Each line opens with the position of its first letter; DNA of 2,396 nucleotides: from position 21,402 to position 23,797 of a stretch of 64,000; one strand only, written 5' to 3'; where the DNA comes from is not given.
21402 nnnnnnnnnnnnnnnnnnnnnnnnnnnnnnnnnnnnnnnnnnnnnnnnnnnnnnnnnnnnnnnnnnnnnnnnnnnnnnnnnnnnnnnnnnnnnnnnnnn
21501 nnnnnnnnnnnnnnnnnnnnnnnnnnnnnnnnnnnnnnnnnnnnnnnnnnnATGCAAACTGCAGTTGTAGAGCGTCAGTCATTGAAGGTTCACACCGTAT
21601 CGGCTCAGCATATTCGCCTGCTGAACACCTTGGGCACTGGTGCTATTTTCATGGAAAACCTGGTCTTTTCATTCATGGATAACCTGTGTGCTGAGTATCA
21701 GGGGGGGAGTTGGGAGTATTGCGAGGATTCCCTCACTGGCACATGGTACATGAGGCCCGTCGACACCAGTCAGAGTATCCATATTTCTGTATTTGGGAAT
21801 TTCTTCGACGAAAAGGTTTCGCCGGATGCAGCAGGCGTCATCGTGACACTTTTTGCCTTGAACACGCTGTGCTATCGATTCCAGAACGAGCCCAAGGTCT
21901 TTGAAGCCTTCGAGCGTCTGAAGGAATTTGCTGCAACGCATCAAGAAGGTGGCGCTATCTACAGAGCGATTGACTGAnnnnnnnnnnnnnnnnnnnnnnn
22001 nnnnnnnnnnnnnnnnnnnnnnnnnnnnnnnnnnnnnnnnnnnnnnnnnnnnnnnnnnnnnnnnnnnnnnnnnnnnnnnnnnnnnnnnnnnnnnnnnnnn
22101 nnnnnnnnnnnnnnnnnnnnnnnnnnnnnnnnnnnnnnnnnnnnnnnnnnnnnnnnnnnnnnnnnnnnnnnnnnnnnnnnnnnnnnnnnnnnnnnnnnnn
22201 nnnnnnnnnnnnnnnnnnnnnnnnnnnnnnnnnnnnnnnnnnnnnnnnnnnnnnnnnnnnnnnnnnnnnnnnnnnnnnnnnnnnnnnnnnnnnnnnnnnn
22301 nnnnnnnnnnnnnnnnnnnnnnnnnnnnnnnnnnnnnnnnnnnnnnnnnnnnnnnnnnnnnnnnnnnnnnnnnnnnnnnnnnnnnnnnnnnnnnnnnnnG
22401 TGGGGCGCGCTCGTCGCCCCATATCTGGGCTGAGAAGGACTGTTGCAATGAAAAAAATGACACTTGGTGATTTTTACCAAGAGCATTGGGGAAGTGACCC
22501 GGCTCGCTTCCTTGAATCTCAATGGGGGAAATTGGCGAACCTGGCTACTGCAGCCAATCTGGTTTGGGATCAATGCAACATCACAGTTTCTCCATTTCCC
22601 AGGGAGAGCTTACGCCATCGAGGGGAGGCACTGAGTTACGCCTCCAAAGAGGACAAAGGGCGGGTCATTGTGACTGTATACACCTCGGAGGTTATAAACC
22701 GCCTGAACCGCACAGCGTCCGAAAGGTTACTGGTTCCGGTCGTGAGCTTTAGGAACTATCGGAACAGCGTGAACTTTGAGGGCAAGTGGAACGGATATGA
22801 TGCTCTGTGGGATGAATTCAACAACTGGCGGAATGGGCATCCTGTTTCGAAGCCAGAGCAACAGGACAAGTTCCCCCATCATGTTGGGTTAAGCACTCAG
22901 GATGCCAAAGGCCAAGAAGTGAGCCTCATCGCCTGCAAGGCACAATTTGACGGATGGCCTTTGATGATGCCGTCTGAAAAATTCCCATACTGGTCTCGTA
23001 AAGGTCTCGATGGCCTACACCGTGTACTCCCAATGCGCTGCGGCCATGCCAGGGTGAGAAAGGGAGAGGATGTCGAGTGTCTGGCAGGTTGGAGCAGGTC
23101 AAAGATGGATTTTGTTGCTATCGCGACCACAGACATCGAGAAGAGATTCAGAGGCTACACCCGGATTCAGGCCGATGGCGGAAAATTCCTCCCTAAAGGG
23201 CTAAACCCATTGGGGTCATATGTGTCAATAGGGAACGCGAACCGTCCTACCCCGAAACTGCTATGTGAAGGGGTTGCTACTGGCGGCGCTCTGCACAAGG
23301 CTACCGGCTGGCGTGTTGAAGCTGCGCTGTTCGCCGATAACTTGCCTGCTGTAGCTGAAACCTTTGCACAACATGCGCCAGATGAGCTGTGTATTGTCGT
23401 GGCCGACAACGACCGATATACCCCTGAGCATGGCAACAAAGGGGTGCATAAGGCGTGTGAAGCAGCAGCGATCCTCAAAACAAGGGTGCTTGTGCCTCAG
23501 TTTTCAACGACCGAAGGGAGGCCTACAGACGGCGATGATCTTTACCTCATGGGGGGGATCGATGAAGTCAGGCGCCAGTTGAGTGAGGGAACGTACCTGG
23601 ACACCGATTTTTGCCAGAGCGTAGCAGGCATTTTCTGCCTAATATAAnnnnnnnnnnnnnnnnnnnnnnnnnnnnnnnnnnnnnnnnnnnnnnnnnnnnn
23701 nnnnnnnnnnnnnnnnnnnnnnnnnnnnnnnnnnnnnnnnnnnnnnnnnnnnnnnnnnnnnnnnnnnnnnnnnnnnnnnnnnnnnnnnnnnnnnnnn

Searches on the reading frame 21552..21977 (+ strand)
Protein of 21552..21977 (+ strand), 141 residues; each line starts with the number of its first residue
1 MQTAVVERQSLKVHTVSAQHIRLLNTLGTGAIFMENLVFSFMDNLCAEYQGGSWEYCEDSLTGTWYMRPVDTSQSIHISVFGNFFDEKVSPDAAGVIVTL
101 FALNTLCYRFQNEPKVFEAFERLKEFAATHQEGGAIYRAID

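Call 16: search_protein_families(library=pfam, proteins=[window:21552-21977:+], max_evalue=0.01)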
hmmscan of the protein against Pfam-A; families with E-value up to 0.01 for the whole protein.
window:21552-21977:+ (141 aa): 1 family
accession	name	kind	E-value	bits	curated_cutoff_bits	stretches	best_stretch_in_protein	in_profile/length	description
PF03230.18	Antirestrict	-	1.4e-20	73.7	25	1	48-141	2-92/92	Antirestriction protein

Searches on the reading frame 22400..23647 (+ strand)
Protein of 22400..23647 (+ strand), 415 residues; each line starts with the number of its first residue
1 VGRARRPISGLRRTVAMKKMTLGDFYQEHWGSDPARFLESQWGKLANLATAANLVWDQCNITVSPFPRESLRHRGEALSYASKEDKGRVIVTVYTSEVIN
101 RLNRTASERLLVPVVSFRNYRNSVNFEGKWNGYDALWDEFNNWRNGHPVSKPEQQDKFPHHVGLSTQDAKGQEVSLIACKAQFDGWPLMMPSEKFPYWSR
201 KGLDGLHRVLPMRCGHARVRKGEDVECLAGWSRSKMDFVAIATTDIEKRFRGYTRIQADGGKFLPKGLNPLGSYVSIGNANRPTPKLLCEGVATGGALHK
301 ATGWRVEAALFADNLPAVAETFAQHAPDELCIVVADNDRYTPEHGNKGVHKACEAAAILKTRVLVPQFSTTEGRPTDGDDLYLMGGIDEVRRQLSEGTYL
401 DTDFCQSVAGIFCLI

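Call 16: search_protein_families(library=pfam, proteins=[window:22400-23647:+], max_evalue=0.01)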
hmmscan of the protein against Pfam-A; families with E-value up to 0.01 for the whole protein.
window:22400-23647:+ (415 aa): 0 families

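Call 53: search_protein_families(library=ncbifam, proteins=[window:22400-23647:+], max_evalue=0.1)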
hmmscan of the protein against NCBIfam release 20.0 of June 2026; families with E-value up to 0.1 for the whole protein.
window:22400-23647:+ (415 aa): 0 families

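Call 54: search_solved_structures(query=window:22400-23647:+, max_evalue=1)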
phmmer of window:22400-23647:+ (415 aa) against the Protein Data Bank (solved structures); distinct sequences matched with E-value up to 1: 1.
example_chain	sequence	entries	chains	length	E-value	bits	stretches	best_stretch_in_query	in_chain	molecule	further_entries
6on1_A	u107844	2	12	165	0.47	12.5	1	144-221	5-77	L-DOPA dioxygenase | L-DOPA extradiol dioxygenase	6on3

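Call 73: search_protein_families(library=pfam, proteins=[window:22448-23647:+], max_evalue=10)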
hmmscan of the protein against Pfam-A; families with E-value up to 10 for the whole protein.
window:22448-23647:+ (399 aa): 0 families

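Call 74: search_protein_families(library=phrogs, proteins=[window:22448-23647:+], max_evalue=1)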
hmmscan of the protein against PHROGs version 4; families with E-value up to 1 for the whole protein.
window:22448-23647:+ (399 aa): 6 families
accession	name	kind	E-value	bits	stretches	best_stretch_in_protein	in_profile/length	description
phrog_4913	-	DNA, RNA and nucleotide metabolism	4.9e-35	121.7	1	2-380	2-377/1290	replication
phrog_2249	-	DNA, RNA and nucleotide metabolism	9.1e-34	118.2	1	168-380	125-321/802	DNA primase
phrog_35358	-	DNA, RNA and nucleotide metabolism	4.9e-13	48.9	1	156-378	121-357/968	DNA primase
phrog_18871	-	DNA, RNA and nucleotide metabolism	4.8e-07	30.5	1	4-126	1-115/280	replication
phrog_510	-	DNA, RNA and nucleotide metabolism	2.5e-06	27.5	1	256-328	235-309/667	DNA primase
phrog_25777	-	DNA, RNA and nucleotide metabolism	0.00033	19.9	1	272-350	247-326/907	DNA primase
